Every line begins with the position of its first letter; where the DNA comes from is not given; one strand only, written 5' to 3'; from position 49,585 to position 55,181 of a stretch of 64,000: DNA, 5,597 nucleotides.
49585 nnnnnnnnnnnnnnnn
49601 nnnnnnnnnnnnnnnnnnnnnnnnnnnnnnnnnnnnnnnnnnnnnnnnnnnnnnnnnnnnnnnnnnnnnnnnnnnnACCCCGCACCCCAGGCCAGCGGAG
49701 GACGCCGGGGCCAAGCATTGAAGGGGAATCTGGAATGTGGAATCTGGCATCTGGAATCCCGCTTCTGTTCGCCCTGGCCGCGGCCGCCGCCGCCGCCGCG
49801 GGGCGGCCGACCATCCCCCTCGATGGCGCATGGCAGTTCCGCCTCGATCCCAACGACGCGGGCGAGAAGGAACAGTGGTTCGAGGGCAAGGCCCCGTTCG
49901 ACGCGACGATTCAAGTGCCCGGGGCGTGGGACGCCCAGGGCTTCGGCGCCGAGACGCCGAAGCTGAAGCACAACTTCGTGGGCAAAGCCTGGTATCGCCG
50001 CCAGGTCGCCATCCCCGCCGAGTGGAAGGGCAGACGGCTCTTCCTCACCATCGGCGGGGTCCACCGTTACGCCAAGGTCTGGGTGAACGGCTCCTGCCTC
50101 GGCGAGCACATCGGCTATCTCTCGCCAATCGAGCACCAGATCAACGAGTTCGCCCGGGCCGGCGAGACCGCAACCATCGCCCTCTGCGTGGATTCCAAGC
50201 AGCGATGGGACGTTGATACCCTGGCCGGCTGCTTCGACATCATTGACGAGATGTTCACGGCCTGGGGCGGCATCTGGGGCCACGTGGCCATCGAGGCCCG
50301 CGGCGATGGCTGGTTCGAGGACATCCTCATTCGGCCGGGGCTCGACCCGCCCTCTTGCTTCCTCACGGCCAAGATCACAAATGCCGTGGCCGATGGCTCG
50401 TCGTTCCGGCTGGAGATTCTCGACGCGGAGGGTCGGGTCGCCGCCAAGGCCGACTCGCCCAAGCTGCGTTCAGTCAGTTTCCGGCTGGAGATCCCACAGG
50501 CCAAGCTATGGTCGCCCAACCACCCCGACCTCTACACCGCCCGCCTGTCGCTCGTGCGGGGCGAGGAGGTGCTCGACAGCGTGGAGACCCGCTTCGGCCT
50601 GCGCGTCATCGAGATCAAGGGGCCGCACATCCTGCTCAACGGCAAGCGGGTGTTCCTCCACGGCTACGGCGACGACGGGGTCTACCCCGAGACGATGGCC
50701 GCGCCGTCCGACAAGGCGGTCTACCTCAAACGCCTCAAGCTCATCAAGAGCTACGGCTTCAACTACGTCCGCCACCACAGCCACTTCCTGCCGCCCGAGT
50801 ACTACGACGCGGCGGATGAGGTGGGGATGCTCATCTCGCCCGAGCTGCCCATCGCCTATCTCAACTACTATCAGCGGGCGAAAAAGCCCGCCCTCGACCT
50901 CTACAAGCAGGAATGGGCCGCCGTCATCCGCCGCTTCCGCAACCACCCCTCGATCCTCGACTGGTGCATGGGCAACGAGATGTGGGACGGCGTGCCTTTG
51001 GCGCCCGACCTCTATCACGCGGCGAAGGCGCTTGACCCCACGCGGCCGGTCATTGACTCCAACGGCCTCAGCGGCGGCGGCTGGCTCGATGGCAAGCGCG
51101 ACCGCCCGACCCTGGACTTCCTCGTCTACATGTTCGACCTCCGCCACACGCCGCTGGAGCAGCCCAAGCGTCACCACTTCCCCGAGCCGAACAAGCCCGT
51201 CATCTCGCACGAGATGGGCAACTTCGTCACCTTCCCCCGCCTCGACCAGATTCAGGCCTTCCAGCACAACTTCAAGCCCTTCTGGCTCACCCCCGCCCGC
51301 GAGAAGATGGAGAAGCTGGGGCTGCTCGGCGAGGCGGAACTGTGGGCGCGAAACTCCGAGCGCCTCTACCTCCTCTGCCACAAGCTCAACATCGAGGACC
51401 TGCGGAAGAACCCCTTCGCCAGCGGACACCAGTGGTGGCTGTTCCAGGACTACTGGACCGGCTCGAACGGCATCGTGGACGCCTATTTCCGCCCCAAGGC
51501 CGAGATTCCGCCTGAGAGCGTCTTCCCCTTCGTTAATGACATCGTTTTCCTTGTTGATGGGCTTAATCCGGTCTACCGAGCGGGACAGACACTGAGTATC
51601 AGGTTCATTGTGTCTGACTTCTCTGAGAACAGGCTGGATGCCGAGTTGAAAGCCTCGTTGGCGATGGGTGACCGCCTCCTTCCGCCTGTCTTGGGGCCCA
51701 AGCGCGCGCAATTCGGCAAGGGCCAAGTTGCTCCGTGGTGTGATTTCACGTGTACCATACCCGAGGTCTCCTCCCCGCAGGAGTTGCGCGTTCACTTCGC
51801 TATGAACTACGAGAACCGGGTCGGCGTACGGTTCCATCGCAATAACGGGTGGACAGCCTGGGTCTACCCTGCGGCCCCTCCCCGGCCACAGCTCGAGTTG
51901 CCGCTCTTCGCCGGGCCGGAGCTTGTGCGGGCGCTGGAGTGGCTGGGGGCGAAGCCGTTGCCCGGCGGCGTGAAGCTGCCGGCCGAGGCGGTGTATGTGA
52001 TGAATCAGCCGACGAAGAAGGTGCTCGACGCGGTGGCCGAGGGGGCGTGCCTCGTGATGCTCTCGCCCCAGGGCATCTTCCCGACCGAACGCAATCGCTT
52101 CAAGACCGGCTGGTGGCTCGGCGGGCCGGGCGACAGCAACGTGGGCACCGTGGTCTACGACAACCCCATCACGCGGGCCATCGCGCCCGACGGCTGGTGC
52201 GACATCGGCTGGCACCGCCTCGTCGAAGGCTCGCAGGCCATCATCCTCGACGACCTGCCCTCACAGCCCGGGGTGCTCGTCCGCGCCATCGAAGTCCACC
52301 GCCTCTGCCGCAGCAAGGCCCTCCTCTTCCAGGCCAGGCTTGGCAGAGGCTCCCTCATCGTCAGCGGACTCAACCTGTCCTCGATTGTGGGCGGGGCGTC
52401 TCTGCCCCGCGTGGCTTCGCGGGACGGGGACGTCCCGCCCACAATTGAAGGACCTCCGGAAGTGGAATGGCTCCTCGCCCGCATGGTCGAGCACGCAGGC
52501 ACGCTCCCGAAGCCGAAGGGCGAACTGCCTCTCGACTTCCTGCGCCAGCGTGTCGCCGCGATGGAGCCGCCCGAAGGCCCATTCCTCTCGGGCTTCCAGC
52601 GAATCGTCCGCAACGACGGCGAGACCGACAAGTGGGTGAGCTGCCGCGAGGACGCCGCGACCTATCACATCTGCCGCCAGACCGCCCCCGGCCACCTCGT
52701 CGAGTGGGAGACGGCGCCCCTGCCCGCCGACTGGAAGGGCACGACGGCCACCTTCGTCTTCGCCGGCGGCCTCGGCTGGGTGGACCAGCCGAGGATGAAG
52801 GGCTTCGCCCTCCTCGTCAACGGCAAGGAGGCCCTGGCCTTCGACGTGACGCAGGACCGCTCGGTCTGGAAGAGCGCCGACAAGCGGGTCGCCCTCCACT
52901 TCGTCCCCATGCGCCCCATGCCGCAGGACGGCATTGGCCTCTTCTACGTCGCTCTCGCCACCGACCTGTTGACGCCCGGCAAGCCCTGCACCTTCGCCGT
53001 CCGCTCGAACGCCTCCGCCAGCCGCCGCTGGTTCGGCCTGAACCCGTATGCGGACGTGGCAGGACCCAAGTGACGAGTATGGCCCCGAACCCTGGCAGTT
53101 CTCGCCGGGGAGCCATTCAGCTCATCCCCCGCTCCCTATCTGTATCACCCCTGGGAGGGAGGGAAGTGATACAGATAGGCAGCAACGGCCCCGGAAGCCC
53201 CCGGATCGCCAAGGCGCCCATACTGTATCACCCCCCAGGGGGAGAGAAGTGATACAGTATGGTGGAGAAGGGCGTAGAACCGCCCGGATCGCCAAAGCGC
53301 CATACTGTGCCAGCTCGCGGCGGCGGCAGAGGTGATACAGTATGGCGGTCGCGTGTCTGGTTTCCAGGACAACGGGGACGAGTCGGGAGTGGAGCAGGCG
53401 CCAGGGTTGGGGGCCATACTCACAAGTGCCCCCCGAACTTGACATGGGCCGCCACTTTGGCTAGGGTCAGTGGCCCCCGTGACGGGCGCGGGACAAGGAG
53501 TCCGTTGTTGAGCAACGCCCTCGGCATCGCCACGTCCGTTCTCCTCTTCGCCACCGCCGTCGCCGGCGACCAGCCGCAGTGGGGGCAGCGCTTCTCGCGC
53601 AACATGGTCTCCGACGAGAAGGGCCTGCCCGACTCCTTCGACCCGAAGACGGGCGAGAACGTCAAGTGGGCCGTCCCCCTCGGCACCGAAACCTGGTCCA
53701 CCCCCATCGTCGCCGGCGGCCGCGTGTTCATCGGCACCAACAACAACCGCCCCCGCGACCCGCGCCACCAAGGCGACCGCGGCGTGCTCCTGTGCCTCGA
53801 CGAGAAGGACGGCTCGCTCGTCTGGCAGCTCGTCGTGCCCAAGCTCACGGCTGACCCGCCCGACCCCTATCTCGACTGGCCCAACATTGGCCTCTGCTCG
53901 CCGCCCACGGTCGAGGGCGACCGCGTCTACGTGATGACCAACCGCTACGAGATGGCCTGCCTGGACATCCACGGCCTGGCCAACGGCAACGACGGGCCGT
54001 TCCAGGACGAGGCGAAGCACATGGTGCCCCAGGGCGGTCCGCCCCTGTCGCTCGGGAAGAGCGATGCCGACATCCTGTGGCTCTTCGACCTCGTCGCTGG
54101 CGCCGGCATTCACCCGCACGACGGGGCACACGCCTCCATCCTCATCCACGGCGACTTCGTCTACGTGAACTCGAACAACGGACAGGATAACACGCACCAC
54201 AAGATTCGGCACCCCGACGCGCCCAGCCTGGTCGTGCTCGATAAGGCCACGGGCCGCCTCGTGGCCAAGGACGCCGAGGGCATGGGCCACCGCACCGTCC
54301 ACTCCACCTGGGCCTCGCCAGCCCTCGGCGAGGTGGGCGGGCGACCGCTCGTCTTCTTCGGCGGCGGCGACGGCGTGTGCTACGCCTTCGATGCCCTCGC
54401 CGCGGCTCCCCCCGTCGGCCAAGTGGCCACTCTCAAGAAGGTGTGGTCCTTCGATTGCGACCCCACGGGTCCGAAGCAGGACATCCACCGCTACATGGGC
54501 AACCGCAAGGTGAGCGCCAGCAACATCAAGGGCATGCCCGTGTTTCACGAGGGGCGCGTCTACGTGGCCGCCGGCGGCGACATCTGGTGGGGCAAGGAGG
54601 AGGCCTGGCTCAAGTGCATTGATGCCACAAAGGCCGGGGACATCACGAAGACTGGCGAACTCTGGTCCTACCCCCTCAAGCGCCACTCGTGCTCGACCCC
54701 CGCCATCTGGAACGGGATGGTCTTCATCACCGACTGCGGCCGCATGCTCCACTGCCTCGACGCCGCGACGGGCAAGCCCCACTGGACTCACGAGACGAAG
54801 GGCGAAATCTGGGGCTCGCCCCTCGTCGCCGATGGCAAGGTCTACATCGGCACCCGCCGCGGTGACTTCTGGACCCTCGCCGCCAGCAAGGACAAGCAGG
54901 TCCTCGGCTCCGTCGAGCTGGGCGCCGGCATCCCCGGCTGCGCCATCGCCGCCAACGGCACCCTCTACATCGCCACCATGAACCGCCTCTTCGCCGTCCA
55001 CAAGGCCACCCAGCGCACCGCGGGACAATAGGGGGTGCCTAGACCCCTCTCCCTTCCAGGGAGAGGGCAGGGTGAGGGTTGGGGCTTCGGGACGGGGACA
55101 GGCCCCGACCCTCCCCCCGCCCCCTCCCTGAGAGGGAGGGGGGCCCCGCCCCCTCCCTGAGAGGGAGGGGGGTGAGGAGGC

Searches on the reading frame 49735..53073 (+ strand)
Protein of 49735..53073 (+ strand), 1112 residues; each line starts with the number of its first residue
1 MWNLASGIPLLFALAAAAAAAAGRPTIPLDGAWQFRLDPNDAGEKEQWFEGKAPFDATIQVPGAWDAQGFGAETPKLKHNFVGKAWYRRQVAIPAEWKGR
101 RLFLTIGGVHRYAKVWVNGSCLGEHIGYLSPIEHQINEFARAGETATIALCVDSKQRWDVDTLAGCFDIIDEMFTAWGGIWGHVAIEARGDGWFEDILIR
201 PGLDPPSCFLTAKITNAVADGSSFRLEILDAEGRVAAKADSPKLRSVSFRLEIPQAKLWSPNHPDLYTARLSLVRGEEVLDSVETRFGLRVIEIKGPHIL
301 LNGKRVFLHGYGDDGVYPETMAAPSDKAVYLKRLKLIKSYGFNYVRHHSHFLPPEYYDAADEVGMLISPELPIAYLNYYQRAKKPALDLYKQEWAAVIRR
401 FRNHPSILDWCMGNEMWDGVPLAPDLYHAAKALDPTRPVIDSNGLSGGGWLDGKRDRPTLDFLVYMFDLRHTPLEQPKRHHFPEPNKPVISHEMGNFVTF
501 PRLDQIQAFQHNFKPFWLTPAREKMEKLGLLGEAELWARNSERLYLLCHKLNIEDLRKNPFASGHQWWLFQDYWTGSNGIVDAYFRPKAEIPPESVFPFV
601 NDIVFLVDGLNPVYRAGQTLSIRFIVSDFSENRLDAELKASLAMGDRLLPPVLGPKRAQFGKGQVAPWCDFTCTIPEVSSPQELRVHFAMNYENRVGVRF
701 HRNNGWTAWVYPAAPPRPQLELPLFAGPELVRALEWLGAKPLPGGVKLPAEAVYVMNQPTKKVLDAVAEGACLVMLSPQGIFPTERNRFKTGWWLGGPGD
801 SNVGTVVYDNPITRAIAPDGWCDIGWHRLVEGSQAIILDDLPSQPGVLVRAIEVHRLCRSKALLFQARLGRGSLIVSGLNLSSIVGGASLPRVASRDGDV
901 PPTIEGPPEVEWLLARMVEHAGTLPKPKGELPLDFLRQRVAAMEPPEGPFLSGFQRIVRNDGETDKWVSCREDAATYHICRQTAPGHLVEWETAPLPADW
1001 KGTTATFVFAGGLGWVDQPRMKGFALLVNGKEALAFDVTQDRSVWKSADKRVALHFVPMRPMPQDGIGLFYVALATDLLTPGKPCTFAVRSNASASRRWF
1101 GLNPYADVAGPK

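Call 50: search_protein_families(library=pfam, proteins=[window:49735-53073:+], max_evalue=0.001)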
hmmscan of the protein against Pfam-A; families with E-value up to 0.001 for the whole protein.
window:49735-53073:+ (1112 aa): 4 families
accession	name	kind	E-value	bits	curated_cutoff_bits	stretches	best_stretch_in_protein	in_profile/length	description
PF02837.24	Glyco_hydro_2_N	-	8.4e-21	75.1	28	1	29-160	4-138/169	Glycosyl hydrolases family 2, sugar binding domain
PF02836.23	Glyco_hydro_2_C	-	4.3e-15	56.1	21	1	292-494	1-210/302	Glycosyl hydrolases family 2, TIM barrel domain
PF00703.27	Glyco_hydro_2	-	1.9e-12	48.4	23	1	195-290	4-109/109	Glycosyl hydrolases family 2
PF22666.2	Glyco_hydro_2_N2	-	0.00016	22.2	27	1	84-154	49-119/167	Glycosyl hydrolase 2 galactose-binding domain-like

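Call 71: search_protein_representatives(protein=window:49735-53070:+)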
Query: 1112 residues. Proteins with E-value up to 0.001 (for the whole library): 22502; up to 1e-10: 11791; up to 1e-30: 1495. The best 150 are listed.
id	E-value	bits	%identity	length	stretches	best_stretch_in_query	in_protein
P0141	0.0e+00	1225.8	52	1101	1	13-1105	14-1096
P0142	0.0e+00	1096.5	48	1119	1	15-1109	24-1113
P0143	0.0e+00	1049.2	48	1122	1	6-1108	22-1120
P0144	0.0e+00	1017.6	48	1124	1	15-1108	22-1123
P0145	2.6e-277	939.5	52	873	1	244-1105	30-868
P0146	5.9e-261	885.4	41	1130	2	22-857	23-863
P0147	7.5e-235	798.9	42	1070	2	23-718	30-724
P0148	3.2e-225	767.0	53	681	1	412-1107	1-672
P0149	6.2e-225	766.1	39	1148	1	10-1108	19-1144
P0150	9.1e-224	762.2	41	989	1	106-1108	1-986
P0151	5.4e-208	710.0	42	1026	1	10-974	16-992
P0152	8.2e-205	699.4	38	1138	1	13-1107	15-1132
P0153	3.2e-199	680.9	41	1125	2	246-1105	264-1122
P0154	3.0e-190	651.2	38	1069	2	21-716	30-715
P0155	1.7e-186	638.8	46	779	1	175-885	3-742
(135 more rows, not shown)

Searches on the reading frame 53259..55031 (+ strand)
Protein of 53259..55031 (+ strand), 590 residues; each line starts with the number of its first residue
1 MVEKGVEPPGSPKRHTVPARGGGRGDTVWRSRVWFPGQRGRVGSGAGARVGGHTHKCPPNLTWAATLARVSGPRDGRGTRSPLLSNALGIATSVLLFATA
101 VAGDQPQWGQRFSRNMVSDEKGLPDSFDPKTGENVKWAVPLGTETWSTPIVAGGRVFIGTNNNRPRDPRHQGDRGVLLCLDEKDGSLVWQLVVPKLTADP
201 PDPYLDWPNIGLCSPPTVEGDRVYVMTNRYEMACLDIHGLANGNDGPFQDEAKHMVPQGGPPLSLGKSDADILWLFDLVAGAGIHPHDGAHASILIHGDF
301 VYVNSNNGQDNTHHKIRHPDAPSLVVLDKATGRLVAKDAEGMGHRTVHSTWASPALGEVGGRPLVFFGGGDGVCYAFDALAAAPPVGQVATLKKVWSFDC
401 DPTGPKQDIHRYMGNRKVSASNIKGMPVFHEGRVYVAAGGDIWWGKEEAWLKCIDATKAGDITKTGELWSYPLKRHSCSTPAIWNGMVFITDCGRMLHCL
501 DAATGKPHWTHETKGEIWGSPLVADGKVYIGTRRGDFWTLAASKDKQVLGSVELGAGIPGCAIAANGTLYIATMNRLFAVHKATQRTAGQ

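Call 50: search_protein_families(library=pfam, proteins=[window:53259-55031:+], max_evalue=0.001)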
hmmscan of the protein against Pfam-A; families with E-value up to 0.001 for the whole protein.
window:53259-55031:+ (590 aa): 3 families
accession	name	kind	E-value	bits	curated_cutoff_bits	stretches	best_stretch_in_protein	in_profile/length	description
PF13360.13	PQQ_2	-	3.9e-22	79.5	27.6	2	466-543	14-91/233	Outer membrane protein assembly factor BamB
PF13570.13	Beta-prop_ACSF4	-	3e-14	53.6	133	1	420-547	90-206/329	Beta-alanine-activating enzyme, beta-propeller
PF01011.28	PQQ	-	5.7e-06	25.7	26.7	0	474-515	46-87/595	Glucose/ethanol/alcohol dehydrogenase, beta-propeller domain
